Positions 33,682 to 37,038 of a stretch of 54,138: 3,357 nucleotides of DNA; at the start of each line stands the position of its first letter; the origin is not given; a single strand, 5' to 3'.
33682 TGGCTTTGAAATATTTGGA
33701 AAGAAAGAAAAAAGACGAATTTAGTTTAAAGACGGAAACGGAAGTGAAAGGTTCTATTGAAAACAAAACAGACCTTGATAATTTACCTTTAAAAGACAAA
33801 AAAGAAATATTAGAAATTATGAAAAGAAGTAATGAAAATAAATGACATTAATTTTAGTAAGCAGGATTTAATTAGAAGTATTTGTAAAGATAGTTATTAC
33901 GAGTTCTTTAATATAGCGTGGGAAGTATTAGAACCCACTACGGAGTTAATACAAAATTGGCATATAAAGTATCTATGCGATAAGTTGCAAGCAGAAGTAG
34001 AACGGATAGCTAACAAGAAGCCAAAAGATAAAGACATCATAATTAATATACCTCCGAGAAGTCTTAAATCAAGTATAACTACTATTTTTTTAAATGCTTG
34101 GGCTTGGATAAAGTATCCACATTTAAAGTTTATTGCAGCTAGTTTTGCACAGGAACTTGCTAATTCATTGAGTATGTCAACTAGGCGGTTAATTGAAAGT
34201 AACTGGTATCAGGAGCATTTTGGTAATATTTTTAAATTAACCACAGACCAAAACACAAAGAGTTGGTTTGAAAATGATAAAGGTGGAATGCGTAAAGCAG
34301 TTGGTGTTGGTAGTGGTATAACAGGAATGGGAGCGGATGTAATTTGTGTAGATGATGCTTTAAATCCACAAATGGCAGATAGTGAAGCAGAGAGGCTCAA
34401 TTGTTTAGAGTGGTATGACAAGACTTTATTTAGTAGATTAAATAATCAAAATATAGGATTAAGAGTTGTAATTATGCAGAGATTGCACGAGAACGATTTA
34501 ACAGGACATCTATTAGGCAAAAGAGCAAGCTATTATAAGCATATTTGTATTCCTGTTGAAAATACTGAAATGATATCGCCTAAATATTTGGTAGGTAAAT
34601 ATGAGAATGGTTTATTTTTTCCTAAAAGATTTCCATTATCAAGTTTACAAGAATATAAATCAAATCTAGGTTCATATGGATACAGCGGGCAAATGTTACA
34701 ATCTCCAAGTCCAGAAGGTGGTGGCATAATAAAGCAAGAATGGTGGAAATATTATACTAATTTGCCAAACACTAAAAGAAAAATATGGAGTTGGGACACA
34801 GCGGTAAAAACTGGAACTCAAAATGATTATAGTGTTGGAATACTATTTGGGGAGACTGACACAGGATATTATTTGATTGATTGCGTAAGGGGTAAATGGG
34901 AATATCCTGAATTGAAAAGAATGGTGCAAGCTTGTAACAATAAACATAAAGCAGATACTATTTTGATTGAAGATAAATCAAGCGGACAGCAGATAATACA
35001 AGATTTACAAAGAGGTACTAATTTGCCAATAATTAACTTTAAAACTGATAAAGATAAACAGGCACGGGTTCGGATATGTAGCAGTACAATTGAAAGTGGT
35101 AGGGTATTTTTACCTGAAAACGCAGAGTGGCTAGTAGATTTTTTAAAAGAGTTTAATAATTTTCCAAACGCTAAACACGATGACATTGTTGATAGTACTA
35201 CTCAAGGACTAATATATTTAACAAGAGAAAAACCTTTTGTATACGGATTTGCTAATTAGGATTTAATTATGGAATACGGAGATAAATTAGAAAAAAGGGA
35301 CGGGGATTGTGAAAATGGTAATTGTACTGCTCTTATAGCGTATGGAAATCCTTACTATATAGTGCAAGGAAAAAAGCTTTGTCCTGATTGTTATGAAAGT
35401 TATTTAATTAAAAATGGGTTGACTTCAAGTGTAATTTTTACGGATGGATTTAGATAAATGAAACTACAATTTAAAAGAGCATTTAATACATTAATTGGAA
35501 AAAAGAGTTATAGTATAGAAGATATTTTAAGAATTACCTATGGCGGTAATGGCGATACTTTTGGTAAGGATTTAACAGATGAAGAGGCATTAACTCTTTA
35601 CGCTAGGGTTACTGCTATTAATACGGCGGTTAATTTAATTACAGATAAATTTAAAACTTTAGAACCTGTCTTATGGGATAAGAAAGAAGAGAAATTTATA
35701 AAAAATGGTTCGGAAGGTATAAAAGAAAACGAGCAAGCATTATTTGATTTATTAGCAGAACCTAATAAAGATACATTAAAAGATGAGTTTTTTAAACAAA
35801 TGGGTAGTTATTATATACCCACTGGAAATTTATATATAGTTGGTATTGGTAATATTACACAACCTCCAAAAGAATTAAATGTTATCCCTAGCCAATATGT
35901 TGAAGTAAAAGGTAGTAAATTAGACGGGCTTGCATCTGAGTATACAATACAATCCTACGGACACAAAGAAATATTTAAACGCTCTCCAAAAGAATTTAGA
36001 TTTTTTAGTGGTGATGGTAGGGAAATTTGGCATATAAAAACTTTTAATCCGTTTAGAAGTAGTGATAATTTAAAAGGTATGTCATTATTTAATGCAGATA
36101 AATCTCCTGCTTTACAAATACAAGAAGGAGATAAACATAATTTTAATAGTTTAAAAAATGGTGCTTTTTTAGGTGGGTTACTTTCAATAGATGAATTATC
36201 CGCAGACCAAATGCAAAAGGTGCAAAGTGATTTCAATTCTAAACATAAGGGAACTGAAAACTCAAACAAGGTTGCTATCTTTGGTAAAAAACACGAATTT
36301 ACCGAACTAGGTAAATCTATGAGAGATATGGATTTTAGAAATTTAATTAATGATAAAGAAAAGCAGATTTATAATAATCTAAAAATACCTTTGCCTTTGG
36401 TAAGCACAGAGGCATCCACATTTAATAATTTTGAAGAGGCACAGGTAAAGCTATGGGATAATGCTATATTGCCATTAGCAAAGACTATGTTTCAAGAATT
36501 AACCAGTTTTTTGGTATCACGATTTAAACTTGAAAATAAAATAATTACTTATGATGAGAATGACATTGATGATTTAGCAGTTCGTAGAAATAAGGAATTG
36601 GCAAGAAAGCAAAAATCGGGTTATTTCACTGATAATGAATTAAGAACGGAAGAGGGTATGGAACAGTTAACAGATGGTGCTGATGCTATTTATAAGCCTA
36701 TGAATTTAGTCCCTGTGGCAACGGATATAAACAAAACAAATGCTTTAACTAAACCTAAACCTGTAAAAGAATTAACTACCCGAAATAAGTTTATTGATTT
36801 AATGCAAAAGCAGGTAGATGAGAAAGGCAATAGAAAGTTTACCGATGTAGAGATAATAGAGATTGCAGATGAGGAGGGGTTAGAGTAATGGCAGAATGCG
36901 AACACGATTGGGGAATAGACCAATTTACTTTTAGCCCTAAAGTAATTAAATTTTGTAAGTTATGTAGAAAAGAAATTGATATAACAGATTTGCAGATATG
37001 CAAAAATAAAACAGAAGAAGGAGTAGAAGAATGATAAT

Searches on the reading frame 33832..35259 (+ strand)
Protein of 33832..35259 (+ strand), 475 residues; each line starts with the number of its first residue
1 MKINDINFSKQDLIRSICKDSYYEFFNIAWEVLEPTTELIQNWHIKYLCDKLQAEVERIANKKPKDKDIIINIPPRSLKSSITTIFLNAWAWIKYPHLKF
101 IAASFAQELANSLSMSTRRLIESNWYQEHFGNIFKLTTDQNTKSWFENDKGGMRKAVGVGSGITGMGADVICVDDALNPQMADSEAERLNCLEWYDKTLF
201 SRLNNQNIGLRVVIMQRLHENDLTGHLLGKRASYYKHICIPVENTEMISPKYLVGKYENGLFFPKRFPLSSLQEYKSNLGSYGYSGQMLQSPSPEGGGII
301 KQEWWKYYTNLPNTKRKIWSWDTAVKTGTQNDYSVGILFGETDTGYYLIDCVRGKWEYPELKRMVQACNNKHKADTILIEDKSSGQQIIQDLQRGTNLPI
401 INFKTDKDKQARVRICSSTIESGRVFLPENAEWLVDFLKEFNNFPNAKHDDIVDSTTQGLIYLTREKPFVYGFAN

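Call 13: search_protein_families(library=phrogs, proteins=[window:33832-35259:+], max_evalue=0.00001)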
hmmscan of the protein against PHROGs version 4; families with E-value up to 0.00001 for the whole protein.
window:33832-35259:+ (475 aa): 7 families
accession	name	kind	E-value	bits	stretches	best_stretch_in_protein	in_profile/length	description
phrog_38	-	head and packaging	2.4e-101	341.6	1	16-464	267-704/760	terminase large subunit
phrog_5573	-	head and packaging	1.4e-49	169.8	1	262-461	27-232/250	terminase large subunit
phrog_4758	-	head and packaging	2e-48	165.9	1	13-241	11-234/243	terminase large subunit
phrog_979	-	head and packaging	3.9e-18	66.5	1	294-468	410-604/642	terminase large subunit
phrog_30251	-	head and packaging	1.1e-10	41.5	1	64-452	53-449/799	terminase large subunit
phrog_12171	-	head and packaging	5.3e-07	30.7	1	400-465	33-97/110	terminase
phrog_9453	-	head and packaging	6.2e-07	30.2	1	294-467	7-214/233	terminase large subunit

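Call 14: search_dna_similar(query=window:33832-35259:+, collection=phages, mode=protein, max_rows=15)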
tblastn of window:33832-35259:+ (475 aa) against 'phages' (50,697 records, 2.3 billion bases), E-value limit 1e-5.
Records with a match: 2397; places in all: 2436; records where one place covers at least 80% of the query: 1459.
Best place of each record, by identity: <60% 2397.
By first word of the organism name: Klebsiella 445; Mycobacterium 422; Escherichia 340; Microbacterium 273; Vibrio 96; Gordonia 73; Acinetobacter 51; Bacteriophage 46; Caulobacter 43; Xanthomonas 39; and 93 more.
By host as written in the record: Mycobacterium smegmatis mc2 155 304; - 222; Klebsiella pneumoniae 196; Microbacterium foliorum NRRL B-24224 SEA 111; Microbacterium foliorum NRRL B-24224 104; Escherichia coli 95; Mycobacterium smegmatis mc#155 72; Gordonia terrae 3612 49; and 498 more.
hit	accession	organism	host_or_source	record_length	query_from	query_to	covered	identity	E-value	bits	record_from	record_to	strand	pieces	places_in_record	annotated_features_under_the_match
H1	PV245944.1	Chryseobacterium phage MA9V-3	Chryseobacterium sp. MA9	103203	7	460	96%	38.6%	9e-81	278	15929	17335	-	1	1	hypothetical protein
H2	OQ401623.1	Roseobacter phage CRP-901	Roseobacter sp. FZCC0083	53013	19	465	94%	37.7%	4e-91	308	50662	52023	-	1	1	terminase large subunit | terminase small subunit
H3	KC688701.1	Croceibacter phage P2559Y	Croceibacter atlanticus HTCC2559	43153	6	457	95%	37.3%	1e-71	252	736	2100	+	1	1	terminase-like family protein | terminase small subunit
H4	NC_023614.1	Croceibacter phage P2559Y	Croceibacter atlanticus HTCC2559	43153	6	457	95%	37.3%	1e-71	252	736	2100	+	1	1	terminase large subunit | terminase small subunit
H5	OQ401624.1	Roseobacter phage CRP-902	Roseobacter sp. FZCC0083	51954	19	465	94%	37.5%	3e-90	306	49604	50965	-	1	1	terminase large subunit | terminase small subunit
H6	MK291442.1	Paracoccus phage vB_PkoS_Pkon1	Paracoccus kondratievae NCIMB 13773T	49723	15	456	93%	37.9%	1e-83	287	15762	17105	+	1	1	terminase large subunit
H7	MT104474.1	Pseudomonas phage MR14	-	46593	37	454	88%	38.9%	3e-74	259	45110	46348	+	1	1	terminase large subunit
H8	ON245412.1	Phage vB_RanS_PJN03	sewage water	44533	18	454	92%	37.1%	3e-72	254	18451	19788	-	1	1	terminase large subunit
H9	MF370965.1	Pseudoalteromonas phage SL25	Pseudoalteromonas sp.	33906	1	454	96%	35.4%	7e-72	253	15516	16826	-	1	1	putative large terminase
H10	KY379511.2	Pseudoalteromonas phage PHS21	Pseudoalteromonas marina mano4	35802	1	454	96%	35.0%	6e-71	250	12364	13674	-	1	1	putative large terminase | putative terminase small subunit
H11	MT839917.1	Bacteriophage sp.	human fecal samples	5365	10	462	95%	35.0%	7e-62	223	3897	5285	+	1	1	record has no annotation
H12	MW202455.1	Caudoviricetes sp.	Manatee Spring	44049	18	444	90%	36.2%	2e-73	258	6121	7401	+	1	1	large terminase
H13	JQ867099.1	Croceibacter phage P2559S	Croceibacter atlanticus HTCC2559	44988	16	454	92%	34.7%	4e-56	207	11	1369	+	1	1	terminase-like family protein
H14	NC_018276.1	Croceibacter phage P2559S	Croceibacter atlanticus HTCC2559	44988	16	454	92%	34.7%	4e-56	207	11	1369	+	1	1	terminase-like family protein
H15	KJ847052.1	Idiomarinaceae phage 1N2-2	Idiomarinaceae bacterium N2-2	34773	37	471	92%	35.0%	1e-72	255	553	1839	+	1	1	putative large terminase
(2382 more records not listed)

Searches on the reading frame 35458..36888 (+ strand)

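Call 13: search_protein_families(library=phrogs, proteins=[window:35458-36888:+], max_evalue=0.00001)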
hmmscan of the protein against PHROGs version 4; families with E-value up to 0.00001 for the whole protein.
window:35458-36888:+ (476 aa): 4 families
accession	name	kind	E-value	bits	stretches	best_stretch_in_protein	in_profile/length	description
phrog_12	-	head and packaging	4.6e-46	159.1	1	40-437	81-449/646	portal protein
phrog_2662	-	head and packaging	7e-37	128.3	1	30-422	47-425/717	portal protein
phrog_5929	-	head and packaging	1.4e-17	64.8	1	225-428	5-210/228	portal protein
phrog_11323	-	unknown function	9e-07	30.1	1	316-425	4-114/130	-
